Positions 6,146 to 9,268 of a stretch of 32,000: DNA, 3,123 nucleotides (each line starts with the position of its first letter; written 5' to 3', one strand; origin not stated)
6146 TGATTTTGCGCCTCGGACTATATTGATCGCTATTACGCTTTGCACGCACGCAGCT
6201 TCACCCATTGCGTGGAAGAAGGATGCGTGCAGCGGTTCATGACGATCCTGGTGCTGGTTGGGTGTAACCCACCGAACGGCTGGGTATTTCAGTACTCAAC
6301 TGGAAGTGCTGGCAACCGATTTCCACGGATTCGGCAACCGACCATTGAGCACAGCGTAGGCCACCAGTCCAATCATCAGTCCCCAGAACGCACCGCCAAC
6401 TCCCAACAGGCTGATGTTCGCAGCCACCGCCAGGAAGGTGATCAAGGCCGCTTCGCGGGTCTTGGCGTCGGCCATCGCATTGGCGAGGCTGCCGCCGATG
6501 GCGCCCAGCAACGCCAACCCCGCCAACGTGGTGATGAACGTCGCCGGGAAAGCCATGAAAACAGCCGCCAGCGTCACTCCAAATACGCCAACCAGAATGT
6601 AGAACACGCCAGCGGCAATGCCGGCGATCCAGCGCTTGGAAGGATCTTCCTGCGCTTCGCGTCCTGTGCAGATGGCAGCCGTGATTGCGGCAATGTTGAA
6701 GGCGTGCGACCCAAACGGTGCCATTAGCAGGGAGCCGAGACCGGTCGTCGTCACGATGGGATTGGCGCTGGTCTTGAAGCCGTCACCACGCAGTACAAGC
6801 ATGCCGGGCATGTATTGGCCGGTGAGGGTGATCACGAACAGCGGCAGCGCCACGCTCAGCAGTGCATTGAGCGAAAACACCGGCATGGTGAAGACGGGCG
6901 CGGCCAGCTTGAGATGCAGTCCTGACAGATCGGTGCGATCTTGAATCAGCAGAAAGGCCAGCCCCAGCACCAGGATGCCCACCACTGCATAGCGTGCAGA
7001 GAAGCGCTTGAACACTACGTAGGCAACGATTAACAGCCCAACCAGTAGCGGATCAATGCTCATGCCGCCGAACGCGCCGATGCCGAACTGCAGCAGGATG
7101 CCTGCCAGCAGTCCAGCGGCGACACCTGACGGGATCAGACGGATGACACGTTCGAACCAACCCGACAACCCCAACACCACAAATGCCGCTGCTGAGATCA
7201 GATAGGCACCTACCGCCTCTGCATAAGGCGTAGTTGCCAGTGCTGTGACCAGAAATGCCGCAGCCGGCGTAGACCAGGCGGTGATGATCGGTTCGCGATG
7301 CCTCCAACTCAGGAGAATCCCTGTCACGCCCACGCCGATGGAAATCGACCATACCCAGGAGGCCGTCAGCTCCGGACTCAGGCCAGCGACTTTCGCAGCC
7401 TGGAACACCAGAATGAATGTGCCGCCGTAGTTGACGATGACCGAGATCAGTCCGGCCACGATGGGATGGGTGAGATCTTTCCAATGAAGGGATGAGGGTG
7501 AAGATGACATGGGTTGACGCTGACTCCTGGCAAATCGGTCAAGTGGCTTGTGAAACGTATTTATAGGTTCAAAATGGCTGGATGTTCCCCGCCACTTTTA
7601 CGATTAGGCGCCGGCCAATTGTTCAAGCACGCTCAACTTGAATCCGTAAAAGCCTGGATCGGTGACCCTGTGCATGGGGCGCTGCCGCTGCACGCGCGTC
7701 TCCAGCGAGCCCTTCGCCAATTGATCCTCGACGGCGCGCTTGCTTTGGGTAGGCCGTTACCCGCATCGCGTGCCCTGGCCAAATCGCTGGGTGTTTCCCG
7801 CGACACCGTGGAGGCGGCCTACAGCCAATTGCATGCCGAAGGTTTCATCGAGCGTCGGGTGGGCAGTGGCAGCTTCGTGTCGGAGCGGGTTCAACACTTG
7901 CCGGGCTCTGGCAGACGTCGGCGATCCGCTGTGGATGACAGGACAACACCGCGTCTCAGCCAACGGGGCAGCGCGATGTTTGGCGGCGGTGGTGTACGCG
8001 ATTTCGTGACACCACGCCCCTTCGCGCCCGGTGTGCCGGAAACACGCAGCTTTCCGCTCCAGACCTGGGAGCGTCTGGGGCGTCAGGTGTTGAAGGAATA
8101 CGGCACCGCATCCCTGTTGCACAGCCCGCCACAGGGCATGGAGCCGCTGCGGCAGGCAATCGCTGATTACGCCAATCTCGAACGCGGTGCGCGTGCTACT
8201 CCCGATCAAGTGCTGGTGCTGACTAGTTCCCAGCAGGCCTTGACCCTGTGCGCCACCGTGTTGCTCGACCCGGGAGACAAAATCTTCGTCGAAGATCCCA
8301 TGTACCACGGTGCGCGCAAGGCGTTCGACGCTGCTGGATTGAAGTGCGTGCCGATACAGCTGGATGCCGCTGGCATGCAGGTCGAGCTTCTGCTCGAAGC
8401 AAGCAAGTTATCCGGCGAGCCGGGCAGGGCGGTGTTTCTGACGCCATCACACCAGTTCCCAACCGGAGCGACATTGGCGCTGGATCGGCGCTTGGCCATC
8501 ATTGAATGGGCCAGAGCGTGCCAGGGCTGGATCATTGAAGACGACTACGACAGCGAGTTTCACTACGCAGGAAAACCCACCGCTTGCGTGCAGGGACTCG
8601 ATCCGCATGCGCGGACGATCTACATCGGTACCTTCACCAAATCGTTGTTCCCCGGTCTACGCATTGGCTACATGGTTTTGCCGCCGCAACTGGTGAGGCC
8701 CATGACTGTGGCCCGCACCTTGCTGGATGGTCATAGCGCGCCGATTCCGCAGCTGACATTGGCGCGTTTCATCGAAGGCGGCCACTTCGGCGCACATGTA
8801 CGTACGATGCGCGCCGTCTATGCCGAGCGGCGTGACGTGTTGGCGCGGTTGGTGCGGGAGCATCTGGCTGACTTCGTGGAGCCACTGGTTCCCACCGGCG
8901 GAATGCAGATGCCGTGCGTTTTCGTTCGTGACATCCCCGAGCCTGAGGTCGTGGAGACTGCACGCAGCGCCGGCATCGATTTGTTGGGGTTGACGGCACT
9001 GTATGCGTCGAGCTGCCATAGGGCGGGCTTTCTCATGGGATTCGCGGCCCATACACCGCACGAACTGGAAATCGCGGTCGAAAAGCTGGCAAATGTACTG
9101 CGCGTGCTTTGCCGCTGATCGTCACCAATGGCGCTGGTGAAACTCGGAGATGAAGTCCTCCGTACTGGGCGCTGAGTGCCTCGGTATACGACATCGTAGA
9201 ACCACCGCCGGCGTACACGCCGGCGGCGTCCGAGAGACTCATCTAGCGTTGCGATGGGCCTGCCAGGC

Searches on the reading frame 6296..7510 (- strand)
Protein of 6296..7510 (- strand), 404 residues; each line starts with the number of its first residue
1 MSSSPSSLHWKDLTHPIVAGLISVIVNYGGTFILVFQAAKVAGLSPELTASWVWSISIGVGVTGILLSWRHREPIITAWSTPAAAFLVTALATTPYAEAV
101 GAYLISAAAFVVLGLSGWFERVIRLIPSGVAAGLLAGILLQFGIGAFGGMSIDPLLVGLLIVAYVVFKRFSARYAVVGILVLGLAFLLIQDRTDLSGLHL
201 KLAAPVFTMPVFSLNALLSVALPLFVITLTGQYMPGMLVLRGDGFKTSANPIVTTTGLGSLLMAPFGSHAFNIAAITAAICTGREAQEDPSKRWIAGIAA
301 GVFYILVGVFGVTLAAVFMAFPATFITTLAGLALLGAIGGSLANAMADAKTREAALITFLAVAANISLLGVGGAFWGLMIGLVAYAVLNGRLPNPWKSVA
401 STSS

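Call 80: search_protein_families(library=pfam, proteins=[window:6296-7510:-], max_evalue=0.001)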
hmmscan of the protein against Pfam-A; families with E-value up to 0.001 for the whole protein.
window:6296-7510:- (404 aa): 2 families
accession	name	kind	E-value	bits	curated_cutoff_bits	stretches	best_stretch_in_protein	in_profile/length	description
PF03594.19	BenE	-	1.4e-129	432.7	27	1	17-387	8-378/378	Benzoate membrane transport protein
PF16983.11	MFS_MOT1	-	1.6e-05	25.6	30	1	55-138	31-107/111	Molybdate transporter of MFS superfamily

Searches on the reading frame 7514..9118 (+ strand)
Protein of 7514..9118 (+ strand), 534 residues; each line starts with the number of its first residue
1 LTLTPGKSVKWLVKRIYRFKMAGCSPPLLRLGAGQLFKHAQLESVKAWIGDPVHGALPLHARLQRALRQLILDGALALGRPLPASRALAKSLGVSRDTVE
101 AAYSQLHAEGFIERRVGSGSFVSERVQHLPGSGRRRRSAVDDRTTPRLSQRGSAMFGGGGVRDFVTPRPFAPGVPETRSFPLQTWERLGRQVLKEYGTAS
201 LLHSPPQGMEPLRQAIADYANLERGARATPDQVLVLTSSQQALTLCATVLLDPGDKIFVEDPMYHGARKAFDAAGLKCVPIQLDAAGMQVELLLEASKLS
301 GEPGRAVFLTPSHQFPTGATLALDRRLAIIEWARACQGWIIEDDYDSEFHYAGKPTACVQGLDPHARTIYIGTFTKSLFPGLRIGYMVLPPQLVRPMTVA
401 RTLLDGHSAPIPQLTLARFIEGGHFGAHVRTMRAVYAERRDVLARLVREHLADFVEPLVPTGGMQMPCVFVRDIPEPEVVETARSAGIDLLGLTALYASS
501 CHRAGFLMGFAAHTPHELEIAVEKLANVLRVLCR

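Call 80: search_protein_families(library=pfam, proteins=[window:7514-9118:+], max_evalue=0.001)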
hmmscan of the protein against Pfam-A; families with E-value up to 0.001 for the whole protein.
window:7514-9118:+ (534 aa): 3 families
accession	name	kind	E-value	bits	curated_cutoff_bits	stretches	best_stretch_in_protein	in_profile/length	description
PF00155.27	Aminotran_1_2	-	1.4e-22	80.9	19.7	1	204-524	39-360/361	Aminotransferase class I and II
PF00392.27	GntR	-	9.1e-16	57.7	27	1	62-122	4-64/64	Bacterial regulatory proteins, gntR family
PF13545.12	HTH_Crp_2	-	0.00054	20.3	27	0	81-115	20-56/70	Crp-like helix-turn-helix domain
